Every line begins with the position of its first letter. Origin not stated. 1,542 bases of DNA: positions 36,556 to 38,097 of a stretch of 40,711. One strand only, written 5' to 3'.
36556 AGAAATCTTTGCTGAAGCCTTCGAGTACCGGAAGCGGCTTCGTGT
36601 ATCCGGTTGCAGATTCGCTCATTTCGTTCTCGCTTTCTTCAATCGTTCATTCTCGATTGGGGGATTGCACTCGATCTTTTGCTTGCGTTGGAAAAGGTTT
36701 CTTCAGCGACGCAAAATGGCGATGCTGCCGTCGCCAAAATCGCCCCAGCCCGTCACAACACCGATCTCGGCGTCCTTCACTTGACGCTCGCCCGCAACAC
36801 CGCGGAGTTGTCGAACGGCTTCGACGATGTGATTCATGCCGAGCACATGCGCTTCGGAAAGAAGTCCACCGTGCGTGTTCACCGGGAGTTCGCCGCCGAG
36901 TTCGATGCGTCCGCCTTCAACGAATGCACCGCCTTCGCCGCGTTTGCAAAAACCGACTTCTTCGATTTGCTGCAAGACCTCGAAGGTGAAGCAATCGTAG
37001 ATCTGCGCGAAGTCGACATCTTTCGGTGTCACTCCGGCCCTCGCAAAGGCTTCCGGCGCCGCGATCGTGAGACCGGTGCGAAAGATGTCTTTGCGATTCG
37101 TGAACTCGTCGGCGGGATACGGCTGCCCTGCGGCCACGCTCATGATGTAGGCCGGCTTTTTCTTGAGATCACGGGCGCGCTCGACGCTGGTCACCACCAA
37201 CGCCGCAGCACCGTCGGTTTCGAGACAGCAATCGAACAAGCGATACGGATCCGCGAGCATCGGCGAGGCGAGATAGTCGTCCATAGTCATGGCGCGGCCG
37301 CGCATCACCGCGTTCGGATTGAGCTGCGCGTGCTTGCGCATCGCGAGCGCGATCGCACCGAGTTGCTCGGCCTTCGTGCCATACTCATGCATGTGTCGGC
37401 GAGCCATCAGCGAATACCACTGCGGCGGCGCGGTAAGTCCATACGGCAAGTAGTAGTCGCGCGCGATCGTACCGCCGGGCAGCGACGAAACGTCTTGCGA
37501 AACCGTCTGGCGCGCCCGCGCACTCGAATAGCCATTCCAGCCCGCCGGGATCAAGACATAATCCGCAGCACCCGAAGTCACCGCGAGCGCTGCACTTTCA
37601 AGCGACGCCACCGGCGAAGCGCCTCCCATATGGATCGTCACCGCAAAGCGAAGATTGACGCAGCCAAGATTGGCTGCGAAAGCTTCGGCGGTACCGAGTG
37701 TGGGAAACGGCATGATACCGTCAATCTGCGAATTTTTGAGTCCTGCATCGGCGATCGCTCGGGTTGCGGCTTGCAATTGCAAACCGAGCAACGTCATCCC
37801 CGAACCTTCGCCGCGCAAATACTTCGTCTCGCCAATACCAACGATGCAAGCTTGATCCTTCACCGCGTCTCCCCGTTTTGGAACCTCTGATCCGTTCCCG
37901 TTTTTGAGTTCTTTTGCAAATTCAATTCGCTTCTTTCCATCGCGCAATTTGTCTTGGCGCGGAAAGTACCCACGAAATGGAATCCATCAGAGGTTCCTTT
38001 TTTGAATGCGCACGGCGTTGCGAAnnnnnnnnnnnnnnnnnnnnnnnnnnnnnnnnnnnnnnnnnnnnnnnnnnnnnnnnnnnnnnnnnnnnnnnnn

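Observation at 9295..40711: Island-level view: a bbs-like but non-canonical CoA-thioester pathway with transferase-only activation and no visible dehydrogenases of classical beta-oxidation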

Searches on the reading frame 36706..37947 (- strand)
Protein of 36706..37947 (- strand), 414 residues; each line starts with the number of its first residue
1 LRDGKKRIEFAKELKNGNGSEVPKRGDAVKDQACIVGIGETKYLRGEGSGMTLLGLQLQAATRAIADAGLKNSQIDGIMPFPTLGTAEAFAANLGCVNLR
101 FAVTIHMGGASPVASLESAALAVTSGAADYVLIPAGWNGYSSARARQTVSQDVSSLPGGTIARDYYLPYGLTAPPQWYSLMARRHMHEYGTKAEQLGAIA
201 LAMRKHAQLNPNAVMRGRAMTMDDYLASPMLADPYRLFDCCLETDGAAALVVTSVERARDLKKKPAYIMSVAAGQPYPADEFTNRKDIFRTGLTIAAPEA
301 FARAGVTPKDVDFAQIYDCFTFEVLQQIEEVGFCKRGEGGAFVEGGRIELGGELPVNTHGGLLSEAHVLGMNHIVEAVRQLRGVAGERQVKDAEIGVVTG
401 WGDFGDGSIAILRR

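Call 6: search_protein_families(library=pfam, proteins=[window:36706-37947:-])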
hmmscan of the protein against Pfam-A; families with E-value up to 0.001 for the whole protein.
window:36706-37947:- (414 aa): 3 families
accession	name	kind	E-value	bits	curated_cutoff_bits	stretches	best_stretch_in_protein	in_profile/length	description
PF22691.2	Thiolase_C_1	-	5.1e-49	166.2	28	1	280-407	7-136/144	Thiolase C-terminal domain-like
PF02803.24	Thiolase_C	-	1e-06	28.8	27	1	286-412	17-121/123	Thiolase, C-terminal domain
PF00108.29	Thiolase_N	-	3e-05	24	26.4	1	35-254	3-258/260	Thiolase, N-terminal domain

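Call 19: search_protein_families(library=ncbifam, proteins=[window:36706-37947:-], max_evalue=0.00001)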
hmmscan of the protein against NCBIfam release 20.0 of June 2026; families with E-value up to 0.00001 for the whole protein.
window:36706-37947:- (414 aa): 23 families
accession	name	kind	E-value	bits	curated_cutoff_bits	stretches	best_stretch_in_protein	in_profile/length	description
NF005892.0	PRK07855.1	subfamily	5.7e-107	357.9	469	1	29-400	4-376/390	lipid-transfer protein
NF004811.0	PRK06158.1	subfamily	2.9e-94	316.2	421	1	29-402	6-367/384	acetyl-CoA acetyltransferase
NF006010.0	PRK08142.1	subfamily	4.2e-77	259.5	462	1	29-403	3-372/388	thiolase domain-containing protein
NF004720.0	PRK06064.1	subfamily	3e-68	230.4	420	1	32-405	3-377/389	thiolase domain-containing protein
NF053570.1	AcCoTHIOL_METTL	equivalog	1.3e-55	188.9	600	1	34-406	5-374/385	acetyl-CoA acetyltransferase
NF004715.0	PRK06059.1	equivalog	1.9e-49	168.7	424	1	51-413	21-398/399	lipid-transfer protein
NF009228.0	PRK12578.1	subfamily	2e-46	158.4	485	1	32-391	4-362/387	thiolase domain-containing protein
NF004810.0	PRK06157.1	equivalog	3.8e-46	158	403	1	28-405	4-385/400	acetyl-CoA acetyltransferase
NF006102.0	PRK08256.1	subfamily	3.4e-45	154.8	436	1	31-399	3-377/394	lipid-transfer protein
NF005704.0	PRK07516.1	subfamily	1.1e-42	146.4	412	1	31-402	2-374/389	thiolase domain-containing protein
NF004982.0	PRK06365.1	equivalog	1.6e-42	146.1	695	2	100-274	90-256/430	thiolase domain-containing protein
NF006180.0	PRK08313.1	subfamily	1.6e-40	139.1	514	1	30-402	3-371/389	thiolase domain-containing protein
NF004721.0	PRK06065.1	equivalog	2.6e-34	118.7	455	1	29-409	8-387/393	thiolase domain-containing protein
NF053628.1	BnzsclthlBbsBGT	equivalog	2.4e-33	115.5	750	1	178-392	143-358/389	benzoylsuccinyl-CoA thiolase subunit BbsB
NF004936.0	PRK06289.1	equivalog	3.4e-29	101.9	375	1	175-397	150-385/405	acetyl-CoA acetyltransferase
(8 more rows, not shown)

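Call 22: search_solved_structures(query=window:36706-37947:-, max_evalue=0.00001, show_alignments=3)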
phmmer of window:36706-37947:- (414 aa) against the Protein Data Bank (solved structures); distinct sequences matched with E-value up to 0.00001: 20.
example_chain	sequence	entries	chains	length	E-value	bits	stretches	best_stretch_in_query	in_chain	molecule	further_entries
6ok1_A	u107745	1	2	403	6.1e-77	262.4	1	32-400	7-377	Lipid-transfer protein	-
4u4e_A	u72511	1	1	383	1.8e-64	221.4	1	32-411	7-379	Thiolase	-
9myr_A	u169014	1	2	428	4.4e-51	177.3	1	30-404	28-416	Nonspecific lipid-transfer protein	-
7yvy_A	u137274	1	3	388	4.7e-43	150.9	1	32-414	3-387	Acetyl-CoA acetyltransferase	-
6esq_A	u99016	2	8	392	1e-34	123.4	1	33-403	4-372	acetoacetyl-CoA thiolase | Acetyl-CoA acetyltransferase thiolase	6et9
4yzo_A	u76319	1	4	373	1.4e-33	119.7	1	171-411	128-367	Putative acyl-CoA acyltransferase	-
6hsj_A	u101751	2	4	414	5.6e-33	117.7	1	28-399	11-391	SCP2-thiolase (type-1)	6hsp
6hrv_A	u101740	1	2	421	6e-33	117.6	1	28-399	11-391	SCP2-thiolase (type-1)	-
7pxp_C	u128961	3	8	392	2.2e-32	115.7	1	176-393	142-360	Benzoylsuccinyl-CoA thiolase subunit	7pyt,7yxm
5ab4_A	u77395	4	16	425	5.7e-30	107.8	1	22-412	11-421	SCP2-THIOLASE LIKE PROTEIN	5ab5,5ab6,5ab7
4bi9_A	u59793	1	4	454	2.5e-22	82.6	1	208-402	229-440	3-KETOACYL-COA THIOLASE, PUTATIVE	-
9skh_I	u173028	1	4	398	1.2e-21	80.4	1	164-406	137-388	2,4-diacetylphloroglucinol biosynthesis protein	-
9skm_I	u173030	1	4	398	1.4e-21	80.1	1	163-406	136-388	2,4-diacetylphloroglucinol biosynthesis protein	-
4bia_A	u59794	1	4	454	4.6e-21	78.4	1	208-402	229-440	3-KETOACYL-COA THIOLASE, PUTATIVE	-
5m3k_C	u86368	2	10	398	2.2e-20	76.2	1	293-406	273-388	2,4-diacetylphloroglucinol biosynthesis protein PhlC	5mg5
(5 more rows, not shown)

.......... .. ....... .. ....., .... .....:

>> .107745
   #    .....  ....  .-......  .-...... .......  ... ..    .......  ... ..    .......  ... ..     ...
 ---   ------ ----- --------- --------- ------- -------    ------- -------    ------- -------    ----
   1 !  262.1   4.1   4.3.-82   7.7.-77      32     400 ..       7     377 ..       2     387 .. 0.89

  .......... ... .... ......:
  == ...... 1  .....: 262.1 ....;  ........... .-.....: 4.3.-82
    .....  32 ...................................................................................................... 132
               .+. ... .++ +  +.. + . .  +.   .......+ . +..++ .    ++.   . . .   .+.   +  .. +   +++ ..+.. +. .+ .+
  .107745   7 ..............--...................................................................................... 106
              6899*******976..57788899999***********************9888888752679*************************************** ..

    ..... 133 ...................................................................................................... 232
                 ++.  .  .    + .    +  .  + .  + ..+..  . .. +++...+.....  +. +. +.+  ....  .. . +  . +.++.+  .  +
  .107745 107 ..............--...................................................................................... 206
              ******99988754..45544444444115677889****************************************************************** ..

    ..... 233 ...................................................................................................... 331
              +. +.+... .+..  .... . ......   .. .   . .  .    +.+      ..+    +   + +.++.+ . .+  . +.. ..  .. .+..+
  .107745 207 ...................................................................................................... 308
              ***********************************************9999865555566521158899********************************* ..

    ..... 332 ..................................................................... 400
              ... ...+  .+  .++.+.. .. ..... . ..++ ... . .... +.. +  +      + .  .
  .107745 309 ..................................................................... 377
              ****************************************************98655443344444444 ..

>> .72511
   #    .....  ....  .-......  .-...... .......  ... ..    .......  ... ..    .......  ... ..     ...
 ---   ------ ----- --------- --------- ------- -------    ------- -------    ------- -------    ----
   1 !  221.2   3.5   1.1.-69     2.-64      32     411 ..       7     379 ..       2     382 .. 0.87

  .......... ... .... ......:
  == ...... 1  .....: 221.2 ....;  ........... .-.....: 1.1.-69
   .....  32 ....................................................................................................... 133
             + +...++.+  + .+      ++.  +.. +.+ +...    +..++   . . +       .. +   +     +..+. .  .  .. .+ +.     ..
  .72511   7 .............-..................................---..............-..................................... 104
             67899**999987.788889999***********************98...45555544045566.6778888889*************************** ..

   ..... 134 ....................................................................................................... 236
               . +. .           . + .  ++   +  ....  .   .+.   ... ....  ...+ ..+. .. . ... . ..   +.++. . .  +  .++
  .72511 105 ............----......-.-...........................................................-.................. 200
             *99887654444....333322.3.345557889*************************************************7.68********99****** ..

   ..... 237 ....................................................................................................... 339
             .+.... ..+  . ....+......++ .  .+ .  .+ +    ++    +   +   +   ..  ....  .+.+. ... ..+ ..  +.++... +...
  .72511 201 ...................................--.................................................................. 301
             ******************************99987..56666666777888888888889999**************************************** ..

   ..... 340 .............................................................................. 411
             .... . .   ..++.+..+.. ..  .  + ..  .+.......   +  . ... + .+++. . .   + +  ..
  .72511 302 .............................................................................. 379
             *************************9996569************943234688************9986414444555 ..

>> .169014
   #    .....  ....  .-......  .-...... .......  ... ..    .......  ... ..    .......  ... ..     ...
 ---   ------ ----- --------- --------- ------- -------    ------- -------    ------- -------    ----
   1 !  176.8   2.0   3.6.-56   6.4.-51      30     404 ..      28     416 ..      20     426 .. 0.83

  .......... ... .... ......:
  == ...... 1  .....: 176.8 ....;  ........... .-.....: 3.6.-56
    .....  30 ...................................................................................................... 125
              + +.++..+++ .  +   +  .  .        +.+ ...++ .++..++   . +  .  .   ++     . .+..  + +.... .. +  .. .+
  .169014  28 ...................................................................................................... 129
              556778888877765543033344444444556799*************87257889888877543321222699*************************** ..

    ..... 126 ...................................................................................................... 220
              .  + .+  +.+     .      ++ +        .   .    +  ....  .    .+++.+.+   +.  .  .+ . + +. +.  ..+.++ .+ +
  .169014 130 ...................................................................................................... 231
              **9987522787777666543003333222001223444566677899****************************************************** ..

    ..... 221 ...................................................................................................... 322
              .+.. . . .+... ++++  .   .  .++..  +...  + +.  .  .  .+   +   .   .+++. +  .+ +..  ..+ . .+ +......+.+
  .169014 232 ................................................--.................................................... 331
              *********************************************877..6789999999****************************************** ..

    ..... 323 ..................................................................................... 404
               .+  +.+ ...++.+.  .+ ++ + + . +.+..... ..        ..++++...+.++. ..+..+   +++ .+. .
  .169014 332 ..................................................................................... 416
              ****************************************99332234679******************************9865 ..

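Call 35: find_homologous_proteins(query=window:36706-37947:-, max_evalue=1e-60)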
Query window:36706-37947:- (414 aa): 7440 proteins with E <= 1e-60 among 8000 candidates; the best 120 are listed.
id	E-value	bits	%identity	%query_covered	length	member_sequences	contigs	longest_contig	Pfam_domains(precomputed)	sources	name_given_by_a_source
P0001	1.3e-255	866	100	93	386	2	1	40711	PF02803.25,PF00108.30,PF22691.3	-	-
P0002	1.7e-232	790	90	93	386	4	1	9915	PF00108.30,PF22691.3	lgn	-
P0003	4.3e-229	778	89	93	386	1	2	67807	PF00108.30,PF22691.3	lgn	-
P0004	1.4e-220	750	84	93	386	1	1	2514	PF02803.25,PF22691.3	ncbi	-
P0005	7.2e-217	738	84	93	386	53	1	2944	PF22691.3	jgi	-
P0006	3.4e-216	736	84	93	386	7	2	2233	PF22691.3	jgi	-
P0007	1.8e-213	727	83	93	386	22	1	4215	PF02803.25,PF22691.3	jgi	jgi:acetyl-CoA acetyltransferase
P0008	2.5e-213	726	81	93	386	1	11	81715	PF02803.25,PF22691.3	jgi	jgi:acetyl-CoA acetyltransferase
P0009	5.7e-213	725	82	93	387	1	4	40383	PF22691.3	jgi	jgi:acetyl-CoA acetyltransferase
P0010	6.5e-213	725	82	93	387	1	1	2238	PF22691.3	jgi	jgi:acetyl-CoA acetyltransferase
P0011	8.0e-213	725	81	94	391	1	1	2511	PF02803.25,PF22691.3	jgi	jgi:acetyl-CoA acetyltransferase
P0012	2.1e-212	723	82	93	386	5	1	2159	PF02803.25,PF22691.3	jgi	jgi:acetyl-CoA acetyltransferase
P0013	2.6e-212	723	82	93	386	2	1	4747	PF02803.25,PF22691.3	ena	-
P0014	2.7e-212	723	82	93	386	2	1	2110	PF22691.3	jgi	jgi:acetyl-CoA acetyltransferase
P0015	7.4e-212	722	82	93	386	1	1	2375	PF02803.25,PF22691.3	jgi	-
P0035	5.6e-209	712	80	93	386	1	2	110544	PF22691.3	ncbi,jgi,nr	ncbi:MAG: transporter [Deltaproteobacteria bacterium]|nr:transporter [Deltaproteobacteria bacterium]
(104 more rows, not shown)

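Call 36: find_encoding_contigs(protein=P0003, flank=10000, max_places=2)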
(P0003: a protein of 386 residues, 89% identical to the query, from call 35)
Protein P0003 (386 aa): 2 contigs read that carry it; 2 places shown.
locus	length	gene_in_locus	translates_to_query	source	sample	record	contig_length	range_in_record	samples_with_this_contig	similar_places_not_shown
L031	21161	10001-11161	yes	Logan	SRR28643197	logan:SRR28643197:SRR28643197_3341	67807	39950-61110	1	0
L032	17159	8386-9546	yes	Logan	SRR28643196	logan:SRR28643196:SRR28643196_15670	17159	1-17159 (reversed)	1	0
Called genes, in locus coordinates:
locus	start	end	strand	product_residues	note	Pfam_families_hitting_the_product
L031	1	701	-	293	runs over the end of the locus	PF05114:MbnB_TglH_ChrH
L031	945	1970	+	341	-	-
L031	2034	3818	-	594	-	PF13426:PAS_9 (faint), PF00512:HisKA (weak), PF02518:HATPase_c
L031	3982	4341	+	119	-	-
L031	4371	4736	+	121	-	PF01253:SUI1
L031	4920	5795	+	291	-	PF00941:FAD_binding_5, PF03450:CO_deh_flav_C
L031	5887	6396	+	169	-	PF00111:Fer2, PF13085:Fer2_3 (weak), PF01799:Fer2_2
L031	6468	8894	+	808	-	PF01315:Ald_Xan_dh_C, PF02738:MoCoBD_1, PF20256:MoCoBD_2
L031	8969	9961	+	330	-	PF04909:Amidohydro_2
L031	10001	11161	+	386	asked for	PF00108:Thiolase_N (faint), PF22691:Thiolase_C_1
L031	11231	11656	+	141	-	PF12172:zf-ChsH2, PF01796:OB_ChsH2_C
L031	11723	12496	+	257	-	PF00378:ECH_1, PF16113:ECH_2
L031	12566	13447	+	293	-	PF00378:ECH_1, PF16113:ECH_2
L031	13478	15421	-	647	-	PF00989:PAS, PF08448:PAS_4, PF13188:PAS_8 (weak), PF13426:PAS_9, PF00512:HisKA, PF02518:HATPase_c, PF00072:Response_reg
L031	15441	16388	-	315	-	PF12804:NTP_transf_3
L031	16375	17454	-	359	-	PF02625:XdhC_CoxI, PF13478:XdhC_C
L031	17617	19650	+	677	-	PF13183:Fer4_8, PF13187:Fer4_9, PF13237:Fer4_10, PF13534:Fer4_17 (weak), PF02754:CCG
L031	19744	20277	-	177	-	PF12680:SnoaL_2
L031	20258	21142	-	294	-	PF00296:Bac_luciferase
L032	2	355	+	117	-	?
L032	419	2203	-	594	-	PF13426:PAS_9 (faint), PF00512:HisKA (weak), PF02518:HATPase_c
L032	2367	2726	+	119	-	-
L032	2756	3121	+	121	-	PF01253:SUI1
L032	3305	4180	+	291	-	PF00941:FAD_binding_5, PF03450:CO_deh_flav_C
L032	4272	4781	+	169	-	PF00111:Fer2, PF13085:Fer2_3 (weak), PF01799:Fer2_2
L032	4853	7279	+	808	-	PF01315:Ald_Xan_dh_C, PF02738:MoCoBD_1, PF20256:MoCoBD_2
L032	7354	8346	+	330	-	PF04909:Amidohydro_2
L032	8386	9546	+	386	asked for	PF00108:Thiolase_N (faint), PF22691:Thiolase_C_1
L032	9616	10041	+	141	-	PF12172:zf-ChsH2, PF01796:OB_ChsH2_C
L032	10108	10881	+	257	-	PF00378:ECH_1, PF16113:ECH_2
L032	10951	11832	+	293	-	PF00378:ECH_1, PF16113:ECH_2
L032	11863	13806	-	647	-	PF00989:PAS, PF08448:PAS_4, PF13188:PAS_8 (weak), PF13426:PAS_9, PF00512:HisKA, PF02518:HATPase_c, PF00072:Response_reg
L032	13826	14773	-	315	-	PF12804:NTP_transf_3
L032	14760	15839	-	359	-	PF02625:XdhC_CoxI, PF13478:XdhC_C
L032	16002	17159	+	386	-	?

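Call 37: find_encoding_contigs(protein=P0035, flank=10000, max_places=2)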
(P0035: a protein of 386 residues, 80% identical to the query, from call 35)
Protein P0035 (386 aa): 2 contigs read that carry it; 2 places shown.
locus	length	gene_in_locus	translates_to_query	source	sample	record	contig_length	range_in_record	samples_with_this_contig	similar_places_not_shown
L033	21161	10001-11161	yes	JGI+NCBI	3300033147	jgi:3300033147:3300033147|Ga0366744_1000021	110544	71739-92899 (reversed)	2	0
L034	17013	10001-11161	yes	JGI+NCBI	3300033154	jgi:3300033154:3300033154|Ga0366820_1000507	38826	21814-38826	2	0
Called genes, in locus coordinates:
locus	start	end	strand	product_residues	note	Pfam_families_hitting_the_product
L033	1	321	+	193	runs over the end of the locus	PF10604:Polyketide_cyc2 (weak), PF06240:COXG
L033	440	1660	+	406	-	PF02515:CoA_transf_3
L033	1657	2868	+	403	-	PF02515:CoA_transf_3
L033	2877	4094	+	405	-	PF02515:CoA_transf_3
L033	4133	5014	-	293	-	PF00378:ECH_1, PF16113:ECH_2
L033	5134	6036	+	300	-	PF00941:FAD_binding_5, PF03450:CO_deh_flav_C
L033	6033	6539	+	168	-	PF00111:Fer2, PF13085:Fer2_3 (weak), PF01799:Fer2_2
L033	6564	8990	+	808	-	PF01315:Ald_Xan_dh_C, PF02738:MoCoBD_1, PF20256:MoCoBD_2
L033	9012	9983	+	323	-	PF04909:Amidohydro_2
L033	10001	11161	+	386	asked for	PF22691:Thiolase_C_1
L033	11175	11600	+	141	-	PF12172:zf-ChsH2, PF01796:OB_ChsH2_C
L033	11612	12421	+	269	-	PF00378:ECH_1, PF16113:ECH_2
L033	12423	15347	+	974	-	PF00384:Molybdopterin, PF01568:Molydop_binding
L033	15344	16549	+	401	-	PF02770:Acyl-CoA_dh_M, PF00441:Acyl-CoA_dh_1, PF08028:Acyl-CoA_dh_2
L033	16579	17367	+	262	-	PF00881:Nitroreductase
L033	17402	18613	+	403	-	PF00108:Thiolase_N, PF00109:ketoacyl-synt (faint), PF08545:ACP_syn_III (faint), PF02803:Thiolase_C (weak), PF22691:Thiolase_C_1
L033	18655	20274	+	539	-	PF00501:AMP-binding, PF13193:AMP-binding_C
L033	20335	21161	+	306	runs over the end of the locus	PF00561:Abhydrolase_1, PF12146:Hydrolase_4 (weak), PF12697:Abhydrolase_6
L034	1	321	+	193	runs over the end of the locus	PF10604:Polyketide_cyc2 (weak), PF06240:COXG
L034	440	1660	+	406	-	PF02515:CoA_transf_3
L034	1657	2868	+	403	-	PF02515:CoA_transf_3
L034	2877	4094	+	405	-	PF02515:CoA_transf_3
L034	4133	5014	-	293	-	PF00378:ECH_1, PF16113:ECH_2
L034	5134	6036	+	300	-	PF00941:FAD_binding_5, PF03450:CO_deh_flav_C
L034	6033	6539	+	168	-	PF00111:Fer2, PF13085:Fer2_3 (weak), PF01799:Fer2_2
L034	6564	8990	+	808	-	PF01315:Ald_Xan_dh_C, PF02738:MoCoBD_1, PF20256:MoCoBD_2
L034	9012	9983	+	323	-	PF04909:Amidohydro_2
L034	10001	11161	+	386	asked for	PF22691:Thiolase_C_1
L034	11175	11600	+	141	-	PF12172:zf-ChsH2, PF01796:OB_ChsH2_C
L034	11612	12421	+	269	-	PF00378:ECH_1, PF16113:ECH_2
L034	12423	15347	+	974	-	PF00384:Molybdopterin, PF01568:Molydop_binding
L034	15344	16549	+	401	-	PF02770:Acyl-CoA_dh_M, PF00441:Acyl-CoA_dh_1, PF08028:Acyl-CoA_dh_2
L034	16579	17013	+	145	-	PF00881:Nitroreductase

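Call 72: find_encoding_contigs(protein=P0001, flank=3000, max_places=3)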
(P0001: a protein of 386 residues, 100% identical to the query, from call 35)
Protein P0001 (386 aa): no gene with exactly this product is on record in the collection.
